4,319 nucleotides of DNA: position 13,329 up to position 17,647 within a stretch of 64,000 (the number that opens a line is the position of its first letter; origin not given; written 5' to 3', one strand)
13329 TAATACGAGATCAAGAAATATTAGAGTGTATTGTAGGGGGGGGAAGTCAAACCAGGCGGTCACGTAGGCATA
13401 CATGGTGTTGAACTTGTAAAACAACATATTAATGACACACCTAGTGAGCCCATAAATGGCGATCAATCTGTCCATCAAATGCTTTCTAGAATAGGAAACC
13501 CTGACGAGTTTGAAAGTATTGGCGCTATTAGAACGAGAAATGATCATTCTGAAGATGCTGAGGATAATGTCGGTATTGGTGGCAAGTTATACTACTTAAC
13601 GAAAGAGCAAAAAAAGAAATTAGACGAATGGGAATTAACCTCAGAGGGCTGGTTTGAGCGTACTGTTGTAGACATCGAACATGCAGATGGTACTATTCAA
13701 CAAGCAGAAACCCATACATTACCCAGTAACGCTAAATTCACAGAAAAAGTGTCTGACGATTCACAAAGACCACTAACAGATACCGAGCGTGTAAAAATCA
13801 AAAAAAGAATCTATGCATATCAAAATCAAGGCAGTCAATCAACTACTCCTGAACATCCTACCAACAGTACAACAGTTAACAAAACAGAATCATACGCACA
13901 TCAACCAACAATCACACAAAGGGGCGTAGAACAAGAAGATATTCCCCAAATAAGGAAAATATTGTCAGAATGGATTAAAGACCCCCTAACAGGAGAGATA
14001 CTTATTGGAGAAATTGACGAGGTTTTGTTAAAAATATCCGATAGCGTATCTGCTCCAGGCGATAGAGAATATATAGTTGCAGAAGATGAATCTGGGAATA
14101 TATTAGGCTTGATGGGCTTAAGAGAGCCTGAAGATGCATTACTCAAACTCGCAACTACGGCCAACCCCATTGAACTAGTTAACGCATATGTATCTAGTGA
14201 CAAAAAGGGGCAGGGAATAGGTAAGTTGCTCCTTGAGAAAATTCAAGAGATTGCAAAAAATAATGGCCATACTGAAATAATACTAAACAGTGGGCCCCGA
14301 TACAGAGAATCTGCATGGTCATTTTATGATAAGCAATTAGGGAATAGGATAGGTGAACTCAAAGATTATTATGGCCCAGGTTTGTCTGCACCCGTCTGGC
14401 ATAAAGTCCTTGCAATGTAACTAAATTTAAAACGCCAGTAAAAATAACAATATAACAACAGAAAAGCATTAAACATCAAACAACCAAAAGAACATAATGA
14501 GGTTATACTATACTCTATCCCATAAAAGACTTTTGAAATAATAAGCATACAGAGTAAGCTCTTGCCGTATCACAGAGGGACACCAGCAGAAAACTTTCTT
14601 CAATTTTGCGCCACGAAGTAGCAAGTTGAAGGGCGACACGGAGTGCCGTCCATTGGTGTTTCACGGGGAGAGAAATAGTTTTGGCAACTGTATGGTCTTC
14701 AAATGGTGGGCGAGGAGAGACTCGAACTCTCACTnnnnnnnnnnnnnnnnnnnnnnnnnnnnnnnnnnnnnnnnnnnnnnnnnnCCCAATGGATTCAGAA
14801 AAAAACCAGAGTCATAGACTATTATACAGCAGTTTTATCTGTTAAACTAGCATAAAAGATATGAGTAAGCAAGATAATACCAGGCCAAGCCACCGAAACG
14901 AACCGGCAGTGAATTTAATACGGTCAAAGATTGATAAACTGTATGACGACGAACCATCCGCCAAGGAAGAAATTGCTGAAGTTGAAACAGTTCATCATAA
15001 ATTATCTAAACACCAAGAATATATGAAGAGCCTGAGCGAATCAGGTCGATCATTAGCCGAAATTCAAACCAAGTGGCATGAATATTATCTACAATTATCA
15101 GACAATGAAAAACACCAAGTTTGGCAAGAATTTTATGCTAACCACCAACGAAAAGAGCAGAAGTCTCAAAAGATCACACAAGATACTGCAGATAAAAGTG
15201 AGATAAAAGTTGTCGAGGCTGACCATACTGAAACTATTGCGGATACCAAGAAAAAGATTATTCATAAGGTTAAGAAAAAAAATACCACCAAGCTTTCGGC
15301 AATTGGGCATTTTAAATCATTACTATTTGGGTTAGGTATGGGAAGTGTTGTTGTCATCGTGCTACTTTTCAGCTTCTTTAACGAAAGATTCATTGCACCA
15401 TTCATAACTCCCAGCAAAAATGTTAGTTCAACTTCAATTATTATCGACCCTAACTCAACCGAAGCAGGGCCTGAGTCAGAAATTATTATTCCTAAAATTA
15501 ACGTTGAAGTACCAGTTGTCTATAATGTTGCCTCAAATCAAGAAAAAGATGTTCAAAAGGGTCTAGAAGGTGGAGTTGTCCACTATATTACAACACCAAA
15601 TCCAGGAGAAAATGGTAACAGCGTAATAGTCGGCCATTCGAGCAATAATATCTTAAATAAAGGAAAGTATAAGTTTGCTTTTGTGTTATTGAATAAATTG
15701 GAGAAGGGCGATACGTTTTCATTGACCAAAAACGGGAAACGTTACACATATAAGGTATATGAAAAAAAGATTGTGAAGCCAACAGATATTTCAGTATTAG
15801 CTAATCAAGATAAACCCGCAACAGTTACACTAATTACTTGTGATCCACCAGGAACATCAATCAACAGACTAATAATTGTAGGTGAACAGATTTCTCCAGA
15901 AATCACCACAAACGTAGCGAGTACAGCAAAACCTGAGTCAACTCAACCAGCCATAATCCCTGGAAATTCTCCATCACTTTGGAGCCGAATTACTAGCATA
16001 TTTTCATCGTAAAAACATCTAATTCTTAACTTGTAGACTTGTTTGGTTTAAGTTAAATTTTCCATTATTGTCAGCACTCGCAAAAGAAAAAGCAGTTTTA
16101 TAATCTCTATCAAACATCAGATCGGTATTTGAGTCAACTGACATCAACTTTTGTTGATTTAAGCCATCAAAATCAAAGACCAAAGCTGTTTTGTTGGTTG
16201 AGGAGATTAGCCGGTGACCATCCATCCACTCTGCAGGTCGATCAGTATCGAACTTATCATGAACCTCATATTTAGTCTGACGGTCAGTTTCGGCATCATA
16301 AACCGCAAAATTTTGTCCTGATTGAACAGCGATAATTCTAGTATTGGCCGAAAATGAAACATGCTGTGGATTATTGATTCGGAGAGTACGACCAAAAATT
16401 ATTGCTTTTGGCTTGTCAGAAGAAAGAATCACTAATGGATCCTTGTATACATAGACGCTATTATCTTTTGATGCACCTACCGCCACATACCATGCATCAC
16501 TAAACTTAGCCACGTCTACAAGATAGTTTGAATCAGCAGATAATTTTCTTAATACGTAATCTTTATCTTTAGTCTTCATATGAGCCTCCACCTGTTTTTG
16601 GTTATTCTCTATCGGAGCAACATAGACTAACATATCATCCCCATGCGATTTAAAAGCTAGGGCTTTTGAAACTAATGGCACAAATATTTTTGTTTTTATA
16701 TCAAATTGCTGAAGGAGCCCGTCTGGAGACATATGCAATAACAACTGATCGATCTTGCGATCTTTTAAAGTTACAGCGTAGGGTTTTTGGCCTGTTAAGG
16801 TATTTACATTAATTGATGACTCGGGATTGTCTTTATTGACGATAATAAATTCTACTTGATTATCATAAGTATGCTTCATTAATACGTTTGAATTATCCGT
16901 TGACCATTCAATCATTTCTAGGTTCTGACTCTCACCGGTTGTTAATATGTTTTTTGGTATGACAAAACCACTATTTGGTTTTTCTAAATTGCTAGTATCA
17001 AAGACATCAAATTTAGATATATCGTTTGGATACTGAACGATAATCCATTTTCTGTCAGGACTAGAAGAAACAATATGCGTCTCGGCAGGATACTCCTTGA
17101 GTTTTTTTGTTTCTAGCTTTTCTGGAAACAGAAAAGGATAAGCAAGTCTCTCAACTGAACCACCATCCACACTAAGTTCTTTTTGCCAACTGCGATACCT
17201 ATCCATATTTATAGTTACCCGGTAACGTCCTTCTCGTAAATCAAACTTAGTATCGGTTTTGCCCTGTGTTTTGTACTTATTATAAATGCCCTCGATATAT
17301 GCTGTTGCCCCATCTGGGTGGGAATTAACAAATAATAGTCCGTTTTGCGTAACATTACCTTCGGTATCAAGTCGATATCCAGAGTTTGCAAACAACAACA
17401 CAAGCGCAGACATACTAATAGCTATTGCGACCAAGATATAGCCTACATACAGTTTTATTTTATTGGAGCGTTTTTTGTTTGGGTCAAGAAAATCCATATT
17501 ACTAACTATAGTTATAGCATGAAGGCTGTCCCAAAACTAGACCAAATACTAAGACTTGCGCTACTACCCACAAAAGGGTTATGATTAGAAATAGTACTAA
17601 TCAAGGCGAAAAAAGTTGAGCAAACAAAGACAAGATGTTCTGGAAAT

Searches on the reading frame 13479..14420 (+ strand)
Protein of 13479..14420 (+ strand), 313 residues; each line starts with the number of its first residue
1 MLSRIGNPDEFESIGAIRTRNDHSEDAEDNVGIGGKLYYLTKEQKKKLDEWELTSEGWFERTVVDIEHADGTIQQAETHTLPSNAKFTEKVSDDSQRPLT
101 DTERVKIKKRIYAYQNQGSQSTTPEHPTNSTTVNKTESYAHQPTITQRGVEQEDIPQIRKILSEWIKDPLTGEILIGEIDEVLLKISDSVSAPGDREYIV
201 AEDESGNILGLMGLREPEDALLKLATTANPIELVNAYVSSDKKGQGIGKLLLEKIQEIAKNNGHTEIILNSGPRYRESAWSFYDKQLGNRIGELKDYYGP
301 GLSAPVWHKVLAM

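Call 5: search_protein_families(library=pfam, proteins=[window:13479-14420:+], max_evalue=0.01)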
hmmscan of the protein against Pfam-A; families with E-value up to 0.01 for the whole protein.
window:13479-14420:+ (313 aa): 5 families
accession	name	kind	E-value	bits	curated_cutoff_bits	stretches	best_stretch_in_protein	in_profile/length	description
PF00583.31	Acetyltransf_1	-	5.7e-10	39.9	20.7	1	188-288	26-115/116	Acetyltransferase (GNAT) family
PF13508.13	Acetyltransf_7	-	2e-07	31.7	27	1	196-285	3-79/84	Acetyltransferase (GNAT) domain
PF13673.13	Acetyltransf_10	-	0.00028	21.3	23.6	1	204-273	38-96/128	Acetyltransferase (GNAT) domain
PF13772.11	AIG2_2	-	0.0019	19.1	27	1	35-84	4-53/83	AIG2-like family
PF06094.17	GGACT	-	0.007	17.4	22.8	0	32-83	54-104/120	Gamma-glutamyl cyclotransferase, AIG2-like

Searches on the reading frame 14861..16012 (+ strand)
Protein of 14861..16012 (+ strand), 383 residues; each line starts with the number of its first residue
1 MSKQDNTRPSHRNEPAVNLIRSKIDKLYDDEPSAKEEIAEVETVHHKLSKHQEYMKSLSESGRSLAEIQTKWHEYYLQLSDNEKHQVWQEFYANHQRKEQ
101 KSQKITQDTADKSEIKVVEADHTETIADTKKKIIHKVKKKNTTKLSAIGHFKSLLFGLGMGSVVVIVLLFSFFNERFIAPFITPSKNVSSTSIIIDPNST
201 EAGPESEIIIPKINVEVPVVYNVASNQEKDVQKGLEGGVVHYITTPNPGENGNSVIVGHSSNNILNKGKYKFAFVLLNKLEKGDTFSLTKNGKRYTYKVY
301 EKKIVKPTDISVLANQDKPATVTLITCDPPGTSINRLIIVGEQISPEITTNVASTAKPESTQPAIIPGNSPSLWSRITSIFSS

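Call 5: search_protein_families(library=pfam, proteins=[window:14861-16012:+], max_evalue=0.01)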
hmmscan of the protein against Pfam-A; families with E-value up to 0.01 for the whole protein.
window:14861-16012:+ (383 aa): 1 family
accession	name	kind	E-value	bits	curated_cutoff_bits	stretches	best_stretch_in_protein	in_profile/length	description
PF04203.18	Sortase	-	9.5e-28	96.9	26.6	1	208-342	1-123/125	Sortase domain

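Call 6: search_protein_families(library=ncbifam, proteins=[window:14861-16012:+], max_evalue=0.01)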
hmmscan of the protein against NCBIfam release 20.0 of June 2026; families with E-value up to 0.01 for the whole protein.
window:14861-16012:+ (383 aa): 7 families
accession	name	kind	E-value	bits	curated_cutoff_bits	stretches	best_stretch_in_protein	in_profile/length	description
NF033745.1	class_C_sortase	subfamily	2.5e-23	82.9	160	1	205-343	93-220/220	class C sortase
TIGR01076.1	sortase_fam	subfamily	2.3e-21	76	39.35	1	208-345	3-129/136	sortase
NF033747.1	class_E_sortase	subfamily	3.3e-16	59.8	160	1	206-342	72-204/211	class E sortase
NF033746.1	class_D_sortase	subfamily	6.4e-15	55.2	165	1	206-343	11-133/135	class D sortase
NF058671.1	sortase_SrtD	exception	5.2e-14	52.3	140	1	207-338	66-182/187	class D sortase, LPxTATN-specific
NF033748.1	class_F_sortase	subfamily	8.4e-10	38.5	166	1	205-328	11-134/155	class F sortase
TIGR03784.1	marine_sortase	equivalog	1.6e-07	31.1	158.25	1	241-329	80-158/174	class GN sortase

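Call 61: search_solved_structures(query=window:14861-16012:+, max_evalue=0.001)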
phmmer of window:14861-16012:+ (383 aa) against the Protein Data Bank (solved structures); distinct sequences matched with E-value up to 0.001: 38.
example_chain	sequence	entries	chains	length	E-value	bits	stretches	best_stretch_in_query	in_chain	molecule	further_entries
6ixz_A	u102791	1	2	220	4.9e-13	52.5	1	207-353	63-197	Sortase family protein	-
7d6p_A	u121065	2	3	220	9e-13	51.6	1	207-345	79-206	Sortase family protein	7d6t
8t28_A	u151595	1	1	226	2.3e-12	50.3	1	202-357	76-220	Class C sortase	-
2xwg_A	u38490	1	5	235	1.2e-11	47.9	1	206-345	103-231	SORTASE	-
24rr_A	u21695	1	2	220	4e-11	46.2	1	183-344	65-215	Ebp pilus assembly class C sortase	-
8gr6_A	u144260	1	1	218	7e-10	42.1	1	202-345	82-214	Sortase-like protein, putative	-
4d7w_A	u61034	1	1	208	1.1e-09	41.4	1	202-345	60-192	SORTASE FAMILY PROTEIN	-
8gmx_A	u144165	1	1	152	1.2e-09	41.4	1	207-344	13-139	Class C sortase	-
4g1h_A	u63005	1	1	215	3.8e-09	39.7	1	207-349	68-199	Sortase family protein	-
5hu4_A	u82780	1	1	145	6.1e-09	39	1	273-348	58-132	Cysteine protease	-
4d70_A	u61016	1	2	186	1.7e-08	37.6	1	231-332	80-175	SORTASE FAMILY PROTEIN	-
8guu_A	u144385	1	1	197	2e-08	37.3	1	201-345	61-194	Sortase-like protein, putative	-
4g1j_A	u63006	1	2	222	2.6e-08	37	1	207-352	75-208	Sortase family protein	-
3rbi_A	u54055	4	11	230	3.2e-08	36.7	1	207-350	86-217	Sortase family protein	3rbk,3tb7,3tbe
7f87_A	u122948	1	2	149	1.4e-07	34.6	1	248-345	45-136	Class A sortase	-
5cuw_A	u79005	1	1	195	1.1e-06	31.6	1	197-345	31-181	SrtE1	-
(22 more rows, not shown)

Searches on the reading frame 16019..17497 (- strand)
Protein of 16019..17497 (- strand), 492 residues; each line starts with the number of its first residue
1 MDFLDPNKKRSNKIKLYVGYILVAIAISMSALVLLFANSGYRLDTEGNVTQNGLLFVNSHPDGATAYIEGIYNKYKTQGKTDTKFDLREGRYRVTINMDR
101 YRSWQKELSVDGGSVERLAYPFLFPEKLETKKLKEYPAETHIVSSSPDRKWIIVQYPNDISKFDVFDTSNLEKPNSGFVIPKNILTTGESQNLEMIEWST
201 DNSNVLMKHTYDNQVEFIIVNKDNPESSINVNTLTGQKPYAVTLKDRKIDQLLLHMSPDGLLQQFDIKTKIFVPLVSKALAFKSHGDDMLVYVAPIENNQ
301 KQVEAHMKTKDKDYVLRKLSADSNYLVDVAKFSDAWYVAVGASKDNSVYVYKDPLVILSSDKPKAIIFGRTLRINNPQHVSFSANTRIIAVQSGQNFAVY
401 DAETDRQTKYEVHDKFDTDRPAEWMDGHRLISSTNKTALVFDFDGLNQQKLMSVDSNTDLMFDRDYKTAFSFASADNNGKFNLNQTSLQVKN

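Call 74: search_protein_families(library=pfam, proteins=[window:16019-17497:-], max_evalue=0.0001)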
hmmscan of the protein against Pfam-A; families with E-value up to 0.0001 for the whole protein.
window:16019-17497:- (492 aa): 1 family
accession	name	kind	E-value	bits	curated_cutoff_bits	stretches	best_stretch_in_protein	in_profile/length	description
PF08308.17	PEGA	-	1.3e-07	31.8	20.8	1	53-116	2-61/71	PEGA domain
